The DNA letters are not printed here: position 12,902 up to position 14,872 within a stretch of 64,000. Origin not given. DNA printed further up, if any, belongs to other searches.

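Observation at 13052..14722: MurF-like ligase whose N-terminal substrate-binding domain is replaced by a ~190-residue polytopic membrane domain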

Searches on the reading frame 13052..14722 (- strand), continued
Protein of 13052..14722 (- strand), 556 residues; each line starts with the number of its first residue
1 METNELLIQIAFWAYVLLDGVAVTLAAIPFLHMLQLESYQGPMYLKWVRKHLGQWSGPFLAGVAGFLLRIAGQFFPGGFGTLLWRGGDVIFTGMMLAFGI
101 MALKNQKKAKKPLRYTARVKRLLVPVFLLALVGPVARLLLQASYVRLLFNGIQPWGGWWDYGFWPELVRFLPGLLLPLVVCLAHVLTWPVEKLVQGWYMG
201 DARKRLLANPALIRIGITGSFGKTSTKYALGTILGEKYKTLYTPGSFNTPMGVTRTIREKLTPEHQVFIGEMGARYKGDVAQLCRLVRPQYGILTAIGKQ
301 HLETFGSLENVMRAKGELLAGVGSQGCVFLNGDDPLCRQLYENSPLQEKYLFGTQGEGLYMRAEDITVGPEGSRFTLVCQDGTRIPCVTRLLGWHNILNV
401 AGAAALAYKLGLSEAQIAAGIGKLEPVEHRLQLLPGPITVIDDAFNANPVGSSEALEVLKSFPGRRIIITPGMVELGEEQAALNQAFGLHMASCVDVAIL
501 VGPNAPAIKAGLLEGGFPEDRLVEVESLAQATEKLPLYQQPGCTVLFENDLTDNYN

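Call 31: search_protein_families(library=pfam, proteins=[L077:5412-6542:+, L077:7624-9168:+, L077:9187-9954:+, L077:12771-13883:+, L077:13896-16157:+, L077:16150-17451:+, L077:17475-18365:+, L065:5307-6401:+, L065:6409-7626:+, L065:7650-10577:+], max_evalue=0.00001)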
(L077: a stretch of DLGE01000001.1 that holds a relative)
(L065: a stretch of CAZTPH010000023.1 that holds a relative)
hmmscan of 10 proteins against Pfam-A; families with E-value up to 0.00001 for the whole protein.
L077:5412-6542:+ (376 aa): 3 families
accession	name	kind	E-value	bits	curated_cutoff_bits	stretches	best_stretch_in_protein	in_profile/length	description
PF01926.29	MMR_HSR1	-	1.1e-16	61.4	21.9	1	218-278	1-60/113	50S ribosome-binding GTPase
PF02421.24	FeoB_N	-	5.2e-09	36.2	27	1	218-271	2-57/156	Ferrous iron transport protein B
PF03193.22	RsgA_GTPase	-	5.8e-06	26.7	30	0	149-200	56-108/174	RsgA GTPase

L077:7624-9168:+ (514 aa): 6 families
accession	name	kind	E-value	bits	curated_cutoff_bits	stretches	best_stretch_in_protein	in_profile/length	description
PF01078.27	Mg_chelatase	-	9.3e-89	296.7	20.3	1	200-404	1-205/207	Magnesium chelatase, subunit ChlI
PF13541.12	ChlI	-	1.5e-42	144.8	27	1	23-147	1-121/121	Subunit ChlI of Mg-chelatase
PF13335.12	Mg_chelatase_C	-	9.6e-33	113.1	26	1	413-509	1-94/94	Magnesium chelatase, subunit ChlI C-terminal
PF07728.20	AAA_5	-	1e-11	45.5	22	1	223-359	1-125/139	AAA domain (dynein-related subfamily)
PF00493.29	MCM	-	3.6e-09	36.5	23.3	1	294-413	110-218/224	MCM P-loop domain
PF00158.32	Sigma54_activat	-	7.3e-09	36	20.2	1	209-356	10-142/168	Sigma-54 interaction domain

L077:9187-9954:+ (255 aa): 3 families
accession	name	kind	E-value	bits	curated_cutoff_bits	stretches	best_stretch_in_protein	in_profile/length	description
PF00561.26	Abhydrolase_1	-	9.3e-24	84.9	25.8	1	22-117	2-102/245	alpha/beta hydrolase fold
PF12697.13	Abhydrolase_6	-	2.7e-20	74.4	26.3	1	23-248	1-215/217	Alpha/beta hydrolase family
PF12146.15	Hydrolase_4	-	1e-09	38.5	27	1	23-243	7-238/239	Serine aminopeptidase, S33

L077:12771-13883:+ (370 aa): 2 families
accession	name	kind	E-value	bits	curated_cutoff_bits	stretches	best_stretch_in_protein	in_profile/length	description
PF02481.21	DNA_processg_A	-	2.9e-64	216.6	29.6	1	74-277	3-208/212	DNA recombination-mediator protein A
PF17782.7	DprA_WH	-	4.3e-06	27.1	22.9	1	312-361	10-59/61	DprA winged helix domain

L077:13896-16157:+ (753 aa): 4 families
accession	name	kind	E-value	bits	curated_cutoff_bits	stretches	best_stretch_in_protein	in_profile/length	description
PF01131.25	Topoisom_bac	-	5.2e-125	418.1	35.1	1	135-547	2-410/411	DNA topoisomerase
PF01396.24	Zn_ribbon_Top1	-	1.2e-42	143.9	32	3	627-663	2-38/39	Topoisomerase DNA binding C4 zinc finger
PF01751.28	Toprim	-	4.5e-23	81.7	23.1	1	5-120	2-96/96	Toprim domain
PF13408.12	Zn_ribbon_recom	-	2.5e-06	28.2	25.3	0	667-694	6-33/58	Recombinase zinc beta ribbon domain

L077:16150-17451:+ (433 aa): 5 families
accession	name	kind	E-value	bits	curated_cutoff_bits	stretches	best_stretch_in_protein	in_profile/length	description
PF01134.28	GIDA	-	3.5e-101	339.5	22.1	1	3-367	1-391/391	Glucose inhibited division protein A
PF01266.30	DAO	-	9.9e-10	38.9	27.9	1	3-125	1-128/353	FAD dependent oxidoreductase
PF13450.12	NAD_binding_8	-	5.3e-08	33.5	21.9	1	6-35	1-30/68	NAD(P)-binding Rossmann-like domain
PF03486.20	HI0933_like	-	9.8e-08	32.2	50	0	3-32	2-31/244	HI0933-like protein Rossmann domain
PF07992.20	Pyr_redox_2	-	4e-06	26.9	26.1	1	3-112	2-108/291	Pyridine nucleotide-disulphide oxidoreductase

L077:17475-18365:+ (296 aa): 3 families
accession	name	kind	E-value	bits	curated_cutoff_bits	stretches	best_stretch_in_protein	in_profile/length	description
PF00589.27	Phage_integrase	-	1.9e-48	164.9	27.1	1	110-283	3-171/172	Phage integrase family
PF02899.23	Phage_int_SAM_1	-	5e-22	78.4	22.3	1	7-87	3-83/83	Phage integrase, N-terminal SAM-like domain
PF13102.12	Phage_int_SAM_5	-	7.6e-07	29.9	22.3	1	6-93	3-92/98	Phage integrase SAM-like domain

L065:5307-6401:+ (364 aa): 2 families
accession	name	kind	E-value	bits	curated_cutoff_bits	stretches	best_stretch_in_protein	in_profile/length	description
PF00953.26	Glycos_transf_4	-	2.9e-36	125.3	27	1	103-288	2-159/160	Glycosyl transferase family 4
PF10555.14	MraY_sig1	-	3.7e-06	26.6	20.1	1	72-84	1-13/13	Phospho-N-acetylmuramoyl-pentapeptide-transferase signature 1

L065:6409-7626:+ (405 aa): 2 families
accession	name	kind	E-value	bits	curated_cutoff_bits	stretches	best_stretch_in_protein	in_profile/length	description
PF04348.19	LppC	-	1.8e-74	251.8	28.8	1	49-400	217-563/563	LppC putative lipoprotein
PF13458.12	Peripla_BP_6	-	5.2e-09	36.7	31.7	1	102-233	58-192/343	Periplasmic binding protein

L065:7650-10577:+ (975 aa): 3 families
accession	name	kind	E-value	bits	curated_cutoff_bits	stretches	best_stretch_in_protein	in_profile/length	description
PF00176.29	SNF2-rel_dom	-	1.8e-46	159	24.9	1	259-522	19-289/290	SNF2-related domain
PF00271.37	Helicase_C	-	4.3e-25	88.5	23.5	1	539-644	4-109/110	Helicase conserved C-terminal domain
PF04851.21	ResIII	-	2.1e-10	41.2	22.5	1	241-392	2-162/164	Type III restriction enzyme, res subunit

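Call 35: search_solved_structures(query=window:13052-14722:-, max_evalue=0.00001, show_alignments=2)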
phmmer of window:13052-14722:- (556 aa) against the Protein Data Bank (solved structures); distinct sequences matched with E-value up to 0.00001: 18.
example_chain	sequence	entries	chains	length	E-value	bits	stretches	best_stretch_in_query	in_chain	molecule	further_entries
1gg4_A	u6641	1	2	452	1.3e-41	146.5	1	215-512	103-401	UDP-N-ACETYLMURAMOYLALANYL-D-GLUTAMYL-2,6-DIAMINOPIMELATE-D-ALANYL-D-ALANYL LIGASE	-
4cvk_A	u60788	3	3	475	2.4e-37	132.4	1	216-511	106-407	UDP-N-acetylmuramoyl-tripeptide--D-alanyl-D-alanine ligase | UDP-N-ACETYLMURAMOYL-TRIPEPTIDE--D-ALANYL-D- ALANINE LIGASE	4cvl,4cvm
4qdi_A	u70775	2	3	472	7.8e-35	124.1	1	208-517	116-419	UDP-N-acetylmuramoyl-tripeptide--D-alanyl-D-alanine ligase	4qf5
4ziy_A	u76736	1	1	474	1.7e-34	123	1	208-517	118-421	UDP-N-acetylmuramoyl-tripeptide--D-alanyl-D-alanine ligase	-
8f5d_A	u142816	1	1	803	1.1e-29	107.1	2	290-438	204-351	Multifunctional fusion protein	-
3zl8_A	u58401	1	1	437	6.9e-28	101.2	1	207-510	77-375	UDP-N-ACETYLMURAMOYL-TRIPEPTIDE--D-ALANYL-D-ALANINE LIGASE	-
2am1_A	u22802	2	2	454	2.1e-24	89.7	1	215-505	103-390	UDP-N-acetylmuramoylalanine-D-glutamyl-lysine-D-alanyl-D-alanine ligase, MurF protein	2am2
3zm5_A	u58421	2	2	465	2.2e-24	89.6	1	215-505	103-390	UDP-N-ACETYLMURAMOYL-TRIPEPTIDE--D-ALANYL-D-ALANINE LIGASE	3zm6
4c12_A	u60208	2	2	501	5e-12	48.8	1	230-546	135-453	UDP-N-ACETYLMURAMOYL-L-ALANYL-D-GLUTAMATE--L-LYSINE LIGASE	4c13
4bub_A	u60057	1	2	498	2.3e-11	46.7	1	214-468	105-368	UDP-N-ACETYLMURAMOYL-L-ALANYL-D-GLUTAMATE--LD-LYSINE LIGASE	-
2f00_A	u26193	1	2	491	5.2e-08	35.5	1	217-430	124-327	UDP-N-acetylmuramate--L-alanine ligase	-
9ir5_A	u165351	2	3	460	7.4e-08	35.1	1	215-473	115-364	UDP-N-acetylmuramate--L-alanine ligase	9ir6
7tzi_A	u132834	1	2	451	3.8e-07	32.7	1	210-479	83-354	Mur ligase family protein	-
6cau_A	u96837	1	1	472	4.5e-07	32.5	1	215-469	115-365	UDP-N-acetylmuramate--L-alanine ligase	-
3lk7_A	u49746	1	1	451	2.2e-06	30.2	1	215-483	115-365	UDP-N-acetylmuramoylalanine--D-glutamate ligase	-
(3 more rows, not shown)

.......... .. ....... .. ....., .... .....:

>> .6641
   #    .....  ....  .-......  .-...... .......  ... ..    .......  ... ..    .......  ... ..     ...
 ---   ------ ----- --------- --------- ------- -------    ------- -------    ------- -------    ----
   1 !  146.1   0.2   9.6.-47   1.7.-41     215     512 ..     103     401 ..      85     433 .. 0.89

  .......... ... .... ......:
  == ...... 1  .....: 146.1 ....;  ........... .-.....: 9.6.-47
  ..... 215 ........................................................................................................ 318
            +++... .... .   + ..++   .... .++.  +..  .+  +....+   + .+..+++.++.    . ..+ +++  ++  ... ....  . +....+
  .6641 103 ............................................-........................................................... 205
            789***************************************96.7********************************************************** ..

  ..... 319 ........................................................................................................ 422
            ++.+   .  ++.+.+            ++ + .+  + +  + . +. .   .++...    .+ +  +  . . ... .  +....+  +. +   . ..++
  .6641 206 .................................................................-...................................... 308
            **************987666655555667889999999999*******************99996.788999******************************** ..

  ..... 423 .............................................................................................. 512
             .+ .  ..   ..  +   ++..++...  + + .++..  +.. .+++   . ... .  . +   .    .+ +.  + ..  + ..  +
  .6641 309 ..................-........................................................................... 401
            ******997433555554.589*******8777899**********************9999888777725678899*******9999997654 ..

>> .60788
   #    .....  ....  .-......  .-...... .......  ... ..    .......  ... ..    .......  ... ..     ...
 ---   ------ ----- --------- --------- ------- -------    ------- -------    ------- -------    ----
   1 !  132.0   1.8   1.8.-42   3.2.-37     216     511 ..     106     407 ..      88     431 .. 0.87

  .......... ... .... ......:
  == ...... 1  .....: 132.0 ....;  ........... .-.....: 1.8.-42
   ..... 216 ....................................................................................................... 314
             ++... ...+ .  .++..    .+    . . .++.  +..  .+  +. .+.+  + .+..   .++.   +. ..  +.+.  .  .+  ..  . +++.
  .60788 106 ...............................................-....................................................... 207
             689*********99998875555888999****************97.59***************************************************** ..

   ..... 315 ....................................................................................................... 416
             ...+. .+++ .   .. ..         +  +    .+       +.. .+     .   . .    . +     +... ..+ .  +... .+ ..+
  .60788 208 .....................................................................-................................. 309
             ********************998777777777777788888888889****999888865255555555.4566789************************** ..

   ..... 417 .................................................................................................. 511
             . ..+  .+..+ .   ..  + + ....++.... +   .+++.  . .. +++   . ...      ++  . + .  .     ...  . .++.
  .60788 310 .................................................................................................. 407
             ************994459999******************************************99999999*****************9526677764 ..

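Call 44: predict_structure(alignment_id=A2)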
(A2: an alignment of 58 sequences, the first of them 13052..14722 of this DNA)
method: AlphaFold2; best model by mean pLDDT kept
length: 556 residues; sequences in the alignment: 58
mean_pLDDT: 90.8   pTM: 0.83
mean pLDDT of the five models: 90.8, 90.5, 89.9, 88.7, 88.1
residues with pLDDT >= 90: 377; 70-90: 164; 50-70: 11; < 50: 4
segments of 3 or more residues with pLDDT < 50: none
pLDDT, mean of each block of 10 residues (from residue 1): 85 93 96 88 89 90 94 89 92 97 85 89 96 90 80 69 86 95 96 93 95 96 93 98 85 93 97 87 95 91 83 94 93 96 95 94 93 95 96 91 98 98 88 88 81 90 94 83 95 96 93 97 90 90 87 48
secondary structure, 60 per line:
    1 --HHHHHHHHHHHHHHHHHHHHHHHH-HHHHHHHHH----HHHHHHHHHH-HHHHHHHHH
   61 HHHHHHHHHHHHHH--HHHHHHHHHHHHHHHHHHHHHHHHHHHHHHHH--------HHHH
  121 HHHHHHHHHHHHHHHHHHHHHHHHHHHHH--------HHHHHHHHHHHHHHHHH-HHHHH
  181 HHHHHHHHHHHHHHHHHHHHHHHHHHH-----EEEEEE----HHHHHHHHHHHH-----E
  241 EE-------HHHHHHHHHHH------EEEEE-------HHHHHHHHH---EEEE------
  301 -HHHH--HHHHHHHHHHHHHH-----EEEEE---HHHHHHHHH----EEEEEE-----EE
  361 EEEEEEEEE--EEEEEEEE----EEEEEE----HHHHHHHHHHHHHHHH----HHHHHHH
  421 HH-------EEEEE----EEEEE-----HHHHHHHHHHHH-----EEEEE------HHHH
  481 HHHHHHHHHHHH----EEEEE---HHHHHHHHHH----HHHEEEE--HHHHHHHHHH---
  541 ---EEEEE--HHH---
elements in order: H3-26 H28-36 H41-50 H52-74 H77-108 H117-149 H158-174 H176-207 E213-218 H223-234 E240-242 H250-260 E267-271 H279-287 E291-294 H302-305 H308-321 E327-331 H335-343 E348-353 E359-369 E372-379 E384-389 H394-409 H414-422 E430-434 E439-443 H449-460 E466-470 H477-492 E497-501 H505-514 E522-525 H528-537 E544-548

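Call 48: fold_search(model_id=the predicted structure, library=pdb)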
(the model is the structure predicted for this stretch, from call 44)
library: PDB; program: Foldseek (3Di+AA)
matches with E <= 10: 1187; with E <= 0.001: 153
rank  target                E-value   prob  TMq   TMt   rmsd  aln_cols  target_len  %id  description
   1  4qf5_A                8.1e-26  1.00  0.59  0.71   2.4       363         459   29  Crystal structure I of MurF from Acinetobacter baumannii (released 2015-04-01)
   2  4qf5_B                3.6e-25  1.00  0.58  0.70   2.7       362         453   28  Crystal structure I of MurF from Acinetobacter baumannii (released 2015-04-01)
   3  1gg4_A                9.3e-24  1.00  0.51  0.63   4.5       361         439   27  CRYSTAL STRUCTURE OF ESCHERICHIA COLI UDPMURNAC-TRIPEPTIDE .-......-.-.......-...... ENZYME (MURF) AT 2.3 ANGSTROM RES (released 2000-12-20)
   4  4ziy                  3.0e-23  1.00  0.57  0.70   2.6       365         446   27  Structure of UDP-N-acetylmuramoylalanyl-D-glutamyl-2,6-diaminopimelate--D-alanyl-D-alanyl ligase from Acinetobacter baum (released 2015-05-20)
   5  4qdi                  4.3e-23  1.00  0.57  0.68   2.8       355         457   29  Crystal structure II of MurF from Acinetobacter baumannii (released 2015-04-01)
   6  3zl8                  5.8e-23  1.00  0.56  0.72   2.7       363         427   24  CRYSTAL STRUCTURE OF MURF LIGASE FROM THERMOTOGA MARITIMA IN COMPLEX WITH ADP (released 2013-09-11)
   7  4cvm                  1.0e-22  1.00  0.50  0.61   5.2       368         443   27  PaMurF in complex with AMP-PNP and UDP-MurNAc-tripeptide (mDAP) (released 2015-04-22)
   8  4cvk_A                8.7e-22  1.00  0.48  0.60   5.6       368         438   26  PaMurF in complex with UDP-MurNAc-tripeptide (mDAP) (released 2015-04-22)
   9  4cvl                  2.1e-21  1.00  0.48  0.60   5.5       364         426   26  PaMurF in complex with AMP-PNP (released 2015-04-22)
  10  4c12                  3.4e-20  1.00  0.52  0.58   4.3       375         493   23  X-ray Crystal Structure of Staphylococcus aureus MurE with UDP-MurNAc- Ala-Glu-Lys and ADP (released 2013-10-02)
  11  4c13                  6.6e-20  1.00  0.53  0.59   4.0       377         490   23  x-ray crystal structure of Staphylococcus aureus MurE with UDP-MurNAc- Ala-Glu-Lys (released 2013-10-02)
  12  4bub_A                9.3e-19  1.00  0.51  0.58   4.9       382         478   21  CRYSTAL STRUCTURE OF MURE LIGASE FROM THERMOTOGA MARITIMA IN COMPLEX WITH ADP (released 2013-07-17)
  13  4bub_B                1.1e-18  1.00  0.46  0.52   5.9       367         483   22  CRYSTAL STRUCTURE OF MURE LIGASE FROM THERMOTOGA MARITIMA IN COMPLEX WITH ADP (released 2013-07-17)
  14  2am1                  1.4e-18  1.00  0.39  0.47  12.1       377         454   22  sp protein ligand 1 (released 2006-01-24)
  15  8r6s_Q                1.9e-18  1.00  0.50  0.51   5.0       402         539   18  Plastid-encoded RNA polymerase (Integrated model) (released 2024-03-13)
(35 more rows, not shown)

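Call 52: find_related_loci(query=A3, collection=metagenome_contigs, flank=10000)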
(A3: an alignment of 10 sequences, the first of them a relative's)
Query A3 (502 aa) in metagenome_contigs; peptide patterns used: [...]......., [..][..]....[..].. (x = any residue, [..] = any of these).
600 stretches matched a pattern (row limit reached: there are more); 582 encode a relative of the query (tblastn E <= 1e-3); the best 80 are kept; 80 distinct loci.
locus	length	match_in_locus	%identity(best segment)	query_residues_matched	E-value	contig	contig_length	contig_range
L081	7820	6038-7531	74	5-502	0e+0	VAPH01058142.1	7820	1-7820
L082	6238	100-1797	45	6-502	2e-151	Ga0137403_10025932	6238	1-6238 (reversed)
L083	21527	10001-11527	46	3-502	2e-142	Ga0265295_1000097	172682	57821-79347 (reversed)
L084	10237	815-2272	47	31-502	1e-141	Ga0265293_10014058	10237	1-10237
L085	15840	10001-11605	45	25-502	5e-140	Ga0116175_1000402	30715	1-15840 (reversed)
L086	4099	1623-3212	45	6-502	1e-141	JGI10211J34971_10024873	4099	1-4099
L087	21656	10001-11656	43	10-501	6e-138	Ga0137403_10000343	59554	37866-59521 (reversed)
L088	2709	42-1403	48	67-502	4e-145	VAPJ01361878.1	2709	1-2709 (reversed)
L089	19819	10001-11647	42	13-501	4e-135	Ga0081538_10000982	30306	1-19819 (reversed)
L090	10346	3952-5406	46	31-502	2e-131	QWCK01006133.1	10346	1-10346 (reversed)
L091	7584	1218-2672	46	31-502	4e-126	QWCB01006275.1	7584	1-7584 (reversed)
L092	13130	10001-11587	43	25-502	2e-124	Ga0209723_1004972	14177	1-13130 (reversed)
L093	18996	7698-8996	46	70-497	1e-122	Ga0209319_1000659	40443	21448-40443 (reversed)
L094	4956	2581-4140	42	30-502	4e-123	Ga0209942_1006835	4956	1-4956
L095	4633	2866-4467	42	18-502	2e-123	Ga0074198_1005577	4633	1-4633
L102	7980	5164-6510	43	70-502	4e-116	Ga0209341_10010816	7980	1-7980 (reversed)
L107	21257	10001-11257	44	85-502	7e-114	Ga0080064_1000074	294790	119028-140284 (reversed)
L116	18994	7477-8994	40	4-502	3e-111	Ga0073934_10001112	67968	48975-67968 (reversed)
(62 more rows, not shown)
